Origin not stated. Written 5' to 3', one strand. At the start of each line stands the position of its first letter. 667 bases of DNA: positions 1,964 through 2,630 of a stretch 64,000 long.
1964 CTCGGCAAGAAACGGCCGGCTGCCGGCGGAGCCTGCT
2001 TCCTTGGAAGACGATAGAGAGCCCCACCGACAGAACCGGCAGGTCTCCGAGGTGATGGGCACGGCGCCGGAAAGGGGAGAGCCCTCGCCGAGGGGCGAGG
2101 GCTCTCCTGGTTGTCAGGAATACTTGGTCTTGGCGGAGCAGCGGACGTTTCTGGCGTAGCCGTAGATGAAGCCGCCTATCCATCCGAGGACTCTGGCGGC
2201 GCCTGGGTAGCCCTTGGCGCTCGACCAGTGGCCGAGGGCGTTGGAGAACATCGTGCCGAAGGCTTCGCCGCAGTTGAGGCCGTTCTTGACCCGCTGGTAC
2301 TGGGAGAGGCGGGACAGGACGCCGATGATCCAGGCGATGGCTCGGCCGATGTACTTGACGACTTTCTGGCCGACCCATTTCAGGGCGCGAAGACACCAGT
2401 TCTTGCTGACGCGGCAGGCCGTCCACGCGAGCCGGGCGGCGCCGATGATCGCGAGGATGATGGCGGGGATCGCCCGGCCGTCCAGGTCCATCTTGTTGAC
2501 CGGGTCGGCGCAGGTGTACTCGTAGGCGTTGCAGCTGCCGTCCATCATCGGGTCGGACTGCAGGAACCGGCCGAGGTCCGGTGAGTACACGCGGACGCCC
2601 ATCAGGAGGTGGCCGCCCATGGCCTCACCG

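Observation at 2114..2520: RHS toxin C-terminal module is a novel hydrophobic/basic ~125-aa domain with lower GC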

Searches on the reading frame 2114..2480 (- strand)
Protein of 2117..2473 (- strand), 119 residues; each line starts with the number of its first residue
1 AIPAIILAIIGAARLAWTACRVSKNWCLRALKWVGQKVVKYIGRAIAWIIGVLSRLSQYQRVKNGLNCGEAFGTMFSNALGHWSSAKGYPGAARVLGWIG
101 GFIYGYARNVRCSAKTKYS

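Call 4: search_protein_families(library=pfam, proteins=[window:2114-2480:-], max_evalue=0.1)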
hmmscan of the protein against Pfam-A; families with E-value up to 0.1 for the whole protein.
window:2114-2480:- (122 aa): 0 families

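Call 5: find_homologous_proteins(query=window:2117-2473:-, max_evalue=0.01)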
Query seq(119 aa): 6 candidates shared short words with the query, none scored E <= 0.01.
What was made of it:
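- Tried and rejected: The word-indexed protein search with the tail returned nothing (call 5).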

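Call 6: search_protein_families(library=ncbifam, proteins=[window:2114-2480:-], max_evalue=0.1)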
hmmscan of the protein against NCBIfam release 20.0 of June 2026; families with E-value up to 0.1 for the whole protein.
window:2114-2480:- (122 aa): 0 families

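Call 12: predict_structure(protein=window:2117-2473:-)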
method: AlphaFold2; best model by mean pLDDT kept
length: 119 residues; sequences in the alignment: 1
mean_pLDDT: 60.7   pTM: 0.33
mean pLDDT of the five models: 60.7, 56.8, 54.0, 49.1, 48.9
residues with pLDDT >= 90: 0; 70-90: 27; 50-70: 74; < 50: 18
segments of 3 or more residues with pLDDT < 50: 83-88, 111-119
pLDDT, mean of each block of 10 residues (from residue 1): 62 72 77 71 68 58 53 58 50 58 56 44
secondary structure, 60 per line:
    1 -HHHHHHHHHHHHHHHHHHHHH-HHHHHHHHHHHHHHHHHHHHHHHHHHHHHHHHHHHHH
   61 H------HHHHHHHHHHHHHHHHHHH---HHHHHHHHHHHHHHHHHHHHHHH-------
elements in order: H2-22 H24-61 H68-86 H90-112

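Call 13: search_protein_representatives(protein=window:2117-2473:-)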
Query: 119 residues. Proteins with E-value up to 0.001 (for the whole library): 5; up to 1e-10: 3; up to 1e-30: 0. The best 5 are listed.
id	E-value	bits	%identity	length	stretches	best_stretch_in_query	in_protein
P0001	1.1e-14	70.8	37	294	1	4-119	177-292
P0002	4.3e-11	59.2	40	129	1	1-91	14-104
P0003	5.2e-11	58.9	40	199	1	4-119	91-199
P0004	8.9e-08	48.5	28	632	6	52-86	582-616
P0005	1.5e-06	44.5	36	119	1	22-118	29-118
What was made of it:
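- Tried and rejected: Only the exhaustive phmmer search found relatives (call 13). The window's RibD_C protein (residues encoded by 1350-1919) is not on record in the encoding-contig collection, and neither protein search with the tail (calls 5, 13) returned the window's own RHS protein.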

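Call 17: find_homologous_proteins(query=A2, max_evalue=0.01)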
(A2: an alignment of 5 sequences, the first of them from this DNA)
Query A2 (5 sequences) (119 aa, profile of the alignment): 3 proteins with E <= 0.01 among 3413 candidates.
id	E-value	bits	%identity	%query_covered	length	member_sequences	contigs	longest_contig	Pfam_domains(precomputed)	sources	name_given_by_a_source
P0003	4.0e-46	174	36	100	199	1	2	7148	-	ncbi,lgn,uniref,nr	ncbi:RHS repeat domain-containing protein [Micromonospora marina]|uniref:RHS repeat-associated core 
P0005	5.3e-33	131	33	82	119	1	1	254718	-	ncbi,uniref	ncbi:hypothetical protein AB0873_13195 [Micromonospora sp. NPDC047707]|uniref:hypothetical protein n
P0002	3.2e-29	119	37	83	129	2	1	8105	-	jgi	jgi:hypothetical protein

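Call 19: find_encoding_contigs(protein=P0003, flank=7000, max_places=4)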
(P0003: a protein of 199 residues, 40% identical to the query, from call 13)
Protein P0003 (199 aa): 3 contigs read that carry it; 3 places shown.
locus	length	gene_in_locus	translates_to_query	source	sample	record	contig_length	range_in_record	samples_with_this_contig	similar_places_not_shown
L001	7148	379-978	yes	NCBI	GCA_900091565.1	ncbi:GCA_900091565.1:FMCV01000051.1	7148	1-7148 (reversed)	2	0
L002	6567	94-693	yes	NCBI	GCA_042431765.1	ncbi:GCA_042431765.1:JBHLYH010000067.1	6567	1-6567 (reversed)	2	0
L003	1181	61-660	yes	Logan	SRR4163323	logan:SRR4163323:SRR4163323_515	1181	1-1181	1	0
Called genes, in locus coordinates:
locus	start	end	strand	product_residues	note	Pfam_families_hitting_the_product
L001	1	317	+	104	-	PF13683:rve_3, PF13333:rve_2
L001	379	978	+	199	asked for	-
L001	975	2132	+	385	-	PF02861:Clp_N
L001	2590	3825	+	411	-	PF01548:DEDD_Tnp_IS110, PF02371:Transposase_20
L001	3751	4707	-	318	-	-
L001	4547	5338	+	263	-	PF01909:NTP_transf_2 (weak)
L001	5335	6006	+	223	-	PF00149:Metallophos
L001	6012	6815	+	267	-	-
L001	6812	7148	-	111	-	?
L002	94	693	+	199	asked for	-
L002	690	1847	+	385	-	PF02861:Clp_N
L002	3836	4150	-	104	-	-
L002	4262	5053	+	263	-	PF01909:NTP_transf_2 (weak)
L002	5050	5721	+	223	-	PF00149:Metallophos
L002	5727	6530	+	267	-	-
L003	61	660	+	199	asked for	-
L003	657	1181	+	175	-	?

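Call 20: find_encoding_contigs(protein=P0005, flank=8000, max_places=4)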
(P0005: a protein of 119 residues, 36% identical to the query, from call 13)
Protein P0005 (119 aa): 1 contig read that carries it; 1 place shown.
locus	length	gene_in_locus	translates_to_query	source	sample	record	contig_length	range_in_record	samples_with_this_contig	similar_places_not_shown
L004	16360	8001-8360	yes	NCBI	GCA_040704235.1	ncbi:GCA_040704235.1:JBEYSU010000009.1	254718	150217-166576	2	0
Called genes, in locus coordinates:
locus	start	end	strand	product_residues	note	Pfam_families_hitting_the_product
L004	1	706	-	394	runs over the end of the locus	PF00480:ROK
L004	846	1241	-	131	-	-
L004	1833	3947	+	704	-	PF03176:MMPL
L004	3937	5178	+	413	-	PF00890:FAD_binding_2 (weak), PF01494:FAD_binding_3 (weak), PF12831:FAD_oxidored (weak), PF13450:NAD_binding_8, PF01593:Amino_oxidase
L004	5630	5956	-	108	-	PF08281:Sigma70_r4_2 (weak), PF04545:Sigma70_r4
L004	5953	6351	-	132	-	PF04542:Sigma70_r2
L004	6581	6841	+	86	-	PF05973:Gp49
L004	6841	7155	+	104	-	PF13744:HTH_37, PF13560:HTH_31, PF01381:HTH_3, PF12844:HTH_19 (weak), PF13413:HTH_25 (weak)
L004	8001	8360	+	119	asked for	-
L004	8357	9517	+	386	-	PF02861:Clp_N (weak)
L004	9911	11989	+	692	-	PF13625:Helicase_C_3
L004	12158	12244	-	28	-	-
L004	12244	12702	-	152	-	-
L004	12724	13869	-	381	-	PF01636:APH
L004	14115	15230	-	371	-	PF00376:MerR, PF13411:MerR_1, PF08241:Methyltransf_11, PF08242:Methyltransf_12 (faint), PF13649:Methyltransf_25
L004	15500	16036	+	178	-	-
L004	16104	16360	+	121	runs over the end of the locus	PF13601:HTH_34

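Call 21: find_encoding_contigs(protein=P0002, flank=8000, max_places=4)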
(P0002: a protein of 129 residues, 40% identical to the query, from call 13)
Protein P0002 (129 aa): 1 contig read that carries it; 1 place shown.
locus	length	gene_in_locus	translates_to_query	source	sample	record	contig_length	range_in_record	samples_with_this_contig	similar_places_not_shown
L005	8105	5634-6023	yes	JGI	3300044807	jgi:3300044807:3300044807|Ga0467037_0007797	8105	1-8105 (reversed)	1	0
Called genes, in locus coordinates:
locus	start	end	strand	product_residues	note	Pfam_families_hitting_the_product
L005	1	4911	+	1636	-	?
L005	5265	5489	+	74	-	-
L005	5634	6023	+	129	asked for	-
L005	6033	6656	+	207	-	PF02861:Clp_N (weak)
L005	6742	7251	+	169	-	PF02861:Clp_N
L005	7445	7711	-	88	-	-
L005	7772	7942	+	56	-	-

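Call 22: find_encoding_contigs(protein=P0001, flank=8000, max_places=4)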
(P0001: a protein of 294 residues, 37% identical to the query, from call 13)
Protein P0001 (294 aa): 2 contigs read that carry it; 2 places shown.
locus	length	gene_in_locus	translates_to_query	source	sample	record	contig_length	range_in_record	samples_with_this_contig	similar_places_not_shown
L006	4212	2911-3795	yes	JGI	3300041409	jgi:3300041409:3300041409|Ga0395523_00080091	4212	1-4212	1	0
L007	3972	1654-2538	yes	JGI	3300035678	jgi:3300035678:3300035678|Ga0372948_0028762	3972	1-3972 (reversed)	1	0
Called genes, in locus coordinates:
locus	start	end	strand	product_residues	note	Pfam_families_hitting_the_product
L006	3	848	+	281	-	?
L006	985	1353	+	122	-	-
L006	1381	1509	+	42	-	-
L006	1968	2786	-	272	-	PF13613:HTH_Tnp_4 (weak), PF13359:DDE_Tnp_4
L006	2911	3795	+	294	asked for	-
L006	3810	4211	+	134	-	?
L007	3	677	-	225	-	?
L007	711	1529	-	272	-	PF13613:HTH_Tnp_4 (weak), PF13359:DDE_Tnp_4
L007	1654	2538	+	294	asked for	-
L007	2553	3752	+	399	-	PF02861:Clp_N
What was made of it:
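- Orphan 'core stub + tail + partner' cassettes lie beside transposases (calls 19, 22).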

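Call 25: find_related_loci(query=window:2117-2473:-, collection=genome_contigs, flank=8000)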
Query window:2117-2473:- (119 aa) in genome_contigs; peptide patterns used: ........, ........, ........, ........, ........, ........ (x = any residue, [..] = any of these).
294 stretches matched a pattern; 2 encode a relative of the query (tblastn E <= 1e-3); 2 distinct loci.
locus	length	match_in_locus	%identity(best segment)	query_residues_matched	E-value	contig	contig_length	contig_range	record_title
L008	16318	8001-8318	92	14-119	1e-65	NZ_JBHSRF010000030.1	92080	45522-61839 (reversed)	Sphaerisporangium aureirubrum strain JCM 30346 GCM70027178_184, whole genome shotgun sequence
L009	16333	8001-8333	42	1-119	4e-23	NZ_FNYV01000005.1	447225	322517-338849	Micromonospora phaseoli strain CGMCC 4.7038, whole genome shotgun sequence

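Call 27: search_protein_families(library=pfam, proteins=[L001:975-2132:+, L007:2553-3752:+, L009:8333-9496:+, L008:8260-9498:+, L005:6033-6656:+], max_evalue=0.1)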
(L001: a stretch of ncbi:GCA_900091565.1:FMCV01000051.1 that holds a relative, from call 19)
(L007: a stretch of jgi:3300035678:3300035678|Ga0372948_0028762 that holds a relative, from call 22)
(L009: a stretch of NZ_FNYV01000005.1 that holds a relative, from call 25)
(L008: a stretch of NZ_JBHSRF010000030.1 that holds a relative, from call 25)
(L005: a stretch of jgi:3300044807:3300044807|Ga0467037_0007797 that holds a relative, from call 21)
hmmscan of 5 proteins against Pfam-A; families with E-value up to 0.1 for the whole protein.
L001:975-2132:+ (385 aa): 2 families
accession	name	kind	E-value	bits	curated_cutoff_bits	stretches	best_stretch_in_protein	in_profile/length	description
PF02861.25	Clp_N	-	2.7e-17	63.1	20.7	1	336-381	3-49/53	Clp amino terminal domain, pathogenicity island component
PF20436.4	LonB_AAA-LID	-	0.079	13.4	22.4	0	334-357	38-61/65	Archaeal LonB, AAA+ ATPase LID domain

L007:2553-3752:+ (399 aa): 1 family
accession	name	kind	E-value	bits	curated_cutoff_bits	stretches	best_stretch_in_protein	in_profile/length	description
PF02861.25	Clp_N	-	4.4e-15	56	20.7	1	347-393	4-50/53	Clp amino terminal domain, pathogenicity island component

L009:8333-9496:+ (387 aa): 3 families
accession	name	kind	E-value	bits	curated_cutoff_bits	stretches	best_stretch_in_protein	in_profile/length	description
PF02861.25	Clp_N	-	1.6e-13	51.1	20.7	2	336-381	3-49/53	Clp amino terminal domain, pathogenicity island component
PF13404.12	HTH_AsnC-type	-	0.0091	16.2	27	1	149-169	19-39/42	AsnC-type helix-turn-helix domain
PF09339.16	HTH_IclR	-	0.052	13.8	22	1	139-168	8-39/52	IclR helix-turn-helix domain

L008:8260-9498:+ (412 aa): 1 family
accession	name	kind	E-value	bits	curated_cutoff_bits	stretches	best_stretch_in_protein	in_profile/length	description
PF00144.29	Beta-lactamase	-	3e-35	122.4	27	1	125-389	17-313/329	Beta-lactamase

L005:6033-6656:+ (207 aa): 2 families
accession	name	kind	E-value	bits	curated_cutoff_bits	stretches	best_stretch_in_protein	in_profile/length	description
PF02861.25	Clp_N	-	6.2e-11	42.7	20.7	1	138-178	4-44/53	Clp amino terminal domain, pathogenicity island component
PF09102.15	Exotox-A_target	-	0.012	16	25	1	28-89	70-132/142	Exotoxin A, targeting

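Call 30: find_homologous_proteins(query=A3, max_evalue=0.00001)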
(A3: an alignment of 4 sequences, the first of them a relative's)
Query A3 (4 sequences) (385 aa, profile of the alignment): 39 proteins with E <= 0.00001 among 8000 candidates.
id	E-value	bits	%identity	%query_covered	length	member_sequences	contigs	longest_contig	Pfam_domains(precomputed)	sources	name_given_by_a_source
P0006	7.8e-209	711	70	100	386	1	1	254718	PF02861.26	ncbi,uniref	ncbi:Clp protease N-terminal domain-containing protein [Micromonospora sp. NPDC047707]|uniref:Clp pr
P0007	1.8e-207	707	100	100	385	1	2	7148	PF02861.26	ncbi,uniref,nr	ncbi:Clp protease N-terminal domain-containing protein [Micromonospora marina]|uniref:Clp amino term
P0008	1.2e-200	685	63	99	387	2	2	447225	PF02861.26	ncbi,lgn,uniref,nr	ncbi:Clp amino terminal domain-containing protein, pathogenicity island component [Micromonospora ph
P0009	1.6e-189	648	71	100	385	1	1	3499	PF02861.26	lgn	-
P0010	8.1e-185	632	42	98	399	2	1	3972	PF02861.26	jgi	jgi:hypothetical protein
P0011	1.1e-173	596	63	98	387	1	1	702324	PF02861.26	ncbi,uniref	ncbi:Clp protease N-terminal domain-containing protein [Micromonospora sp. NPDC050276]|uniref:Clp pr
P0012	5.2e-170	584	64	100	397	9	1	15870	PF02861.26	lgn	-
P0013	6.7e-163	560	42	100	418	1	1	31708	PF02861.26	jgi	jgi:hypothetical protein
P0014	1.8e-161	555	41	98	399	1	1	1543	PF02861.26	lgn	-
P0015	5.1e-161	554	58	99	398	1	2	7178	PF02861.26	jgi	jgi:hypothetical protein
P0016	1.0e-155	537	43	98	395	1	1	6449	PF02861.26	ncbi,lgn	-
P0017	1.2e-147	510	53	97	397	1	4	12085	PF02861.26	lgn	-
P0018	1.2e-147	510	41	98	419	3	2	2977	PF02861.26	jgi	jgi:hypothetical protein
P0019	3.8e-145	502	53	99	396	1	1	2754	PF02861.26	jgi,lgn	-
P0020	4.8e-140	485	41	100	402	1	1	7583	PF02861.26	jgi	jgi:hypothetical protein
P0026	2.2e-123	430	45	100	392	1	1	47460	PF02861.26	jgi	-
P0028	2.0e-122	427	45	100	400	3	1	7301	PF02861.26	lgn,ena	-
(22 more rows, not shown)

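Call 31: search_solved_structures(query=A3, max_evalue=0.01)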
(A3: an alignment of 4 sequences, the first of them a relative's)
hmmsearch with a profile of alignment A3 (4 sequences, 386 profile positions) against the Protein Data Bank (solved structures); distinct sequences matched with E-value up to 0.01: 47.
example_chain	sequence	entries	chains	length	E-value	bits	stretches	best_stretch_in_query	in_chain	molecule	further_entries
5gui_A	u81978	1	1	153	1.7e-12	50.2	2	324-384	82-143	Chaperone protein ClpC1, chloroplastic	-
2k77_A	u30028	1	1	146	3.6e-12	49.1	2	323-384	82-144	Negative regulator of genetic competence clpC/mecB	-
2y1r_A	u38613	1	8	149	4e-12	49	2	323-384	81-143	NEGATIVE REGULATOR OF GENETIC COMPETENCE CLPC/MECB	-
4p15_A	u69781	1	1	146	4.1e-12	49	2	319-384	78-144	Bacillus lehensis ClpC N-terminal domain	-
8b3s_Z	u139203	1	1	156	4.5e-12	48.8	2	323-384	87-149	ATP-dependent Clp protease ATP-binding subunit ClpC / Negative regulator of tic competence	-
5hbn_A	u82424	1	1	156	4.8e-12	48.7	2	323-384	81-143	Negative regulator of genetic competence ClpC/MecB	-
2y1q_A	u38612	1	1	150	5.3e-12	48.6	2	323-384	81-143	NEGATIVE REGULATOR OF GENETIC COMPETENCE CLPC/MECB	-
8otk_A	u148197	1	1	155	5.9e-12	48.4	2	323-384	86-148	ATP-dependent Clp protease ATP-binding subunit ClpC / Negative regulator of tic competence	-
9q5p_A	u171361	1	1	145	3.4e-11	45.9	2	322-385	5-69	ATP-dependent Clp protease ATP-binding subunit ClpC1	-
6ucr_A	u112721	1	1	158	1.7e-10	43.6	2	322-385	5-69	Negative regulator of genetic competence ClpC/mecB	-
3pxg_A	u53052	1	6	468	1.9e-10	43.5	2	323-384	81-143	Negative regulator of genetic competence ClpC/MecB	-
8xqu_A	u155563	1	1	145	3.4e-10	42.6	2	322-385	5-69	ATP-dependent Clp protease ATP-binding subunit ClpC1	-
8b9u_A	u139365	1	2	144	3.5e-10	42.6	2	322-385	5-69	ATP-dependent Clp protease ATP-binding subunit ClpC1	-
3wdb_A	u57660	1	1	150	3.5e-10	42.6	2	322-385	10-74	Probable ATP-dependent Clp protease ATP-binding subunit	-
3wde_A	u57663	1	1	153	3.7e-10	42.5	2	322-385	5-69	Probable ATP-dependent Clp protease ATP-binding subunit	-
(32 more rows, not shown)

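Call 32: find_encoding_contigs(protein=P0011, flank=9000, max_places=2)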
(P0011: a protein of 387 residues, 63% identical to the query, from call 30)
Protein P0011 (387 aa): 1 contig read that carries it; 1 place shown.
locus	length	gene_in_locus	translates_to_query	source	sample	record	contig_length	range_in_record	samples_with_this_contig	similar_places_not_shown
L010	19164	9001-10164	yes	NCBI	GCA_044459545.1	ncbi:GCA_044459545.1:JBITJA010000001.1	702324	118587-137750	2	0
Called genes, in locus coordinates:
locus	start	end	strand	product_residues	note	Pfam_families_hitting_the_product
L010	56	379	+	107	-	-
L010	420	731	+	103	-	-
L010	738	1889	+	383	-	-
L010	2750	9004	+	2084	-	PF24517:CBM96, PF20148:DUF6531 (faint), PF25023:TEN_YD-shell (faint), PF05593:RHS_repeat (weak)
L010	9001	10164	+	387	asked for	PF02861:Clp_N (weak)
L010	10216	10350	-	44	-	-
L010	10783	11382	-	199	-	PF00574:CLP_protease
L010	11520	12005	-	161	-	PF13443:HTH_26 (weak), PF13560:HTH_31, PF01381:HTH_3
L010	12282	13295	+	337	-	PF07885:Ion_trans_2, PF02254:TrkA_N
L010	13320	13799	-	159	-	PF22381:Staph_reg_Sar_Rot (weak), PF12802:MarR_2, PF01047:MarR, PF13463:HTH_27 (weak)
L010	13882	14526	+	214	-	PF02525:Flavodoxin_2, PF03358:FMN_red (weak)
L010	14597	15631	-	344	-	PF02775:TPP_enzyme_C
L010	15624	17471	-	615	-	PF01558:POR, PF01855:POR_N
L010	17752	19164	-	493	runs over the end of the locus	-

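Call 33: find_encoding_contigs(protein=P0013, flank=9000, max_places=2)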
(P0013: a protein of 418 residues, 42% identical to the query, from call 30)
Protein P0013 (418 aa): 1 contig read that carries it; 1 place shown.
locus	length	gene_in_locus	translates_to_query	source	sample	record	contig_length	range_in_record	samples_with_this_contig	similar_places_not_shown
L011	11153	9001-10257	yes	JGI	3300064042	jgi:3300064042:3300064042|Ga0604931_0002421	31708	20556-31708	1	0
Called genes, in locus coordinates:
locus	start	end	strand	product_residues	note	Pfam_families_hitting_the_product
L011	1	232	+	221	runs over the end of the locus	PF01202:SKI (weak)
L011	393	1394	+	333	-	PF00535:Glycos_transf_2, PF10111:Glyco_tranf_2_2 (weak), PF13641:Glyco_tranf_2_3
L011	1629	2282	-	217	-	PF13649:Methyltransf_25 (faint), PF12147:Methyltransf_20 (weak), PF08242:Methyltransf_12 (weak)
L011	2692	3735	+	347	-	PF02739:5_3_exonuc_N, PF01367:5_3_exonuc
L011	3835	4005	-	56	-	-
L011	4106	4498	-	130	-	-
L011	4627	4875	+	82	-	-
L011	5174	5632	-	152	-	-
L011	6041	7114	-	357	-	PF01522:Polysacc_deac_1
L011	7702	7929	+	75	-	-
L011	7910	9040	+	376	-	-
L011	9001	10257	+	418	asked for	PF02861:Clp_N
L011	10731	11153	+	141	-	?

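Call 34: find_encoding_contigs(protein=P0026, flank=9000, max_places=2)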
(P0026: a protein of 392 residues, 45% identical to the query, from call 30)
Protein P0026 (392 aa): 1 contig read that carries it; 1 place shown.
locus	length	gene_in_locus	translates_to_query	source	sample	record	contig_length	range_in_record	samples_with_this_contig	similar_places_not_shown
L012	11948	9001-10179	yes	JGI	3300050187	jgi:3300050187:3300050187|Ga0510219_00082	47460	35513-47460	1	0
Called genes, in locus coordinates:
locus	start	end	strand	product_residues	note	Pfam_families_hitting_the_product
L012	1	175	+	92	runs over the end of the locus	-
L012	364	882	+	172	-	-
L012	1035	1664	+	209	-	PF09335:VTT_dom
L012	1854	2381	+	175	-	-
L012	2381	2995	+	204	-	-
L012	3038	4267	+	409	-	PF13191:AAA_16 (faint), PF00004:AAA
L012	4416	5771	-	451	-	PF00144:Beta-lactamase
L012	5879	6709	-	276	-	PF00763:THF_DHG_CYH, PF02882:THF_DHG_CYH_C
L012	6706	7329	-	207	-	PF04961:FTCD_C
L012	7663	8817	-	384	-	PF00684:DnaJ_CXXCXGXG (weak)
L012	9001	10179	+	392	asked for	PF02861:Clp_N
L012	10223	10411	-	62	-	PF04149:DUF397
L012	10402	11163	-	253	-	PF19054:DUF5753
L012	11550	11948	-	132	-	?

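Call 35: find_encoding_contigs(protein=P0012, flank=9000, max_places=2)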
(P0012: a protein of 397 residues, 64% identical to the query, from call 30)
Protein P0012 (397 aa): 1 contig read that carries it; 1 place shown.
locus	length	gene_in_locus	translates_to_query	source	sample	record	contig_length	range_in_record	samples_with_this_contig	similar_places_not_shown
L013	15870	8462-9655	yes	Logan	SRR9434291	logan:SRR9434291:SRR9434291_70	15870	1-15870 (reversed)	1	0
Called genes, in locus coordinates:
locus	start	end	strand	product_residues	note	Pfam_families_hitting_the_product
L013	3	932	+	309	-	?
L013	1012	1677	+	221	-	PF13489:Methyltransf_23 (weak)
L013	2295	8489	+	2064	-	-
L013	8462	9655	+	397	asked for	PF02861:Clp_N (weak)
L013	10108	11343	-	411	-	PF00999:Na_H_Exchanger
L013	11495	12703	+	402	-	PF01264:Chorismate_synt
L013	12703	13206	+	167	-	PF00004:AAA (weak), PF13238:AAA_18 (weak), PF01202:SKI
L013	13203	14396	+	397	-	PF13685:Fe-ADH_2 (weak), PF01761:DHQ_synthase, PF24621:DHQS_C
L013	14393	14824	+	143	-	PF01220:DHquinase_II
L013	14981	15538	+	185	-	PF08207:EFP_N, PF01132:EFP, PF09285:Elong-fact-P_C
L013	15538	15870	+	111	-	?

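Call 53: fold_search(model_id=the predicted structure, library=pdb)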
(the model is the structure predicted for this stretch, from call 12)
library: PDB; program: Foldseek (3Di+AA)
matches with E <= 10: 0; with E <= 0.001: 0
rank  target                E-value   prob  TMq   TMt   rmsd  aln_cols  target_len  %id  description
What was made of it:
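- Tried and rejected: Foldseek against PDB gave 0 hits (call 53).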
